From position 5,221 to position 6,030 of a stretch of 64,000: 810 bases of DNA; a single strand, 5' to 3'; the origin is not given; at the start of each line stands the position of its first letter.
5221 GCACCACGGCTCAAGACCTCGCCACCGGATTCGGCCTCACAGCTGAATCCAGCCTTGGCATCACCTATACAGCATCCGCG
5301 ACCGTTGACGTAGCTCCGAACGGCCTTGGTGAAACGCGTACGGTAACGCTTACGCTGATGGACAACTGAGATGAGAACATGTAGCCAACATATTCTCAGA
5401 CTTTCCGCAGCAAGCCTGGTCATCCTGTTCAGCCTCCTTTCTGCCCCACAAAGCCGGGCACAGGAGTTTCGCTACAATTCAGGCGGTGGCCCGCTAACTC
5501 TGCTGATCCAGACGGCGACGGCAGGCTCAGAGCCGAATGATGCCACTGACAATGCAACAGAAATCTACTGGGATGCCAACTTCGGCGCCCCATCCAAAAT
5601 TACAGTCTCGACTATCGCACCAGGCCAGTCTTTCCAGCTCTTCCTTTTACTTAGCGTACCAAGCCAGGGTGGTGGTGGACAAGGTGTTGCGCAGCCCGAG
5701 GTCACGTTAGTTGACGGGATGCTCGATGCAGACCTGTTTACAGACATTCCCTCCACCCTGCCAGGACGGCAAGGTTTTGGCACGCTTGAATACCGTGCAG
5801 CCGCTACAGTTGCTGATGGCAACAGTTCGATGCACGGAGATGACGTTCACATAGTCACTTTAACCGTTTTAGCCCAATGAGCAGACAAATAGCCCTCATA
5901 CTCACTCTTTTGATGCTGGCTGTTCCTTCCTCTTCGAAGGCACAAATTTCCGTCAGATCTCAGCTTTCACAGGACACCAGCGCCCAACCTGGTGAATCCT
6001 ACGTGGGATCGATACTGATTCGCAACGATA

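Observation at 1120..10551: Candidate undescribed chaperone-usher-like fimbrial system in an FCB-group bacterium (adhesin, 3 pilins, chaperone, usher::MscS)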

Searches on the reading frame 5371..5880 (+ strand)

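Call 3: search_protein_families(library=pfam, proteins=[window:5371-5880:+], max_evalue=1)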
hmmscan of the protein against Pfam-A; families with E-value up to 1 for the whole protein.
window:5371-5880:+ (169 aa): 1 family
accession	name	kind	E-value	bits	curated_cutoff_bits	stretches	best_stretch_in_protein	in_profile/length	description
PF21514.3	FimA-like_C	-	0.00013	22.1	27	1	35-117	98-179/189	FimA-like major fimbrial subunit protein, C-terminal domain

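Call 4: search_protein_families(library=ncbifam, proteins=[window:5371-5880:+], max_evalue=1)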
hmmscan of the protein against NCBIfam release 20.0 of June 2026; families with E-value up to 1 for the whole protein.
window:5371-5880:+ (169 aa): 0 families
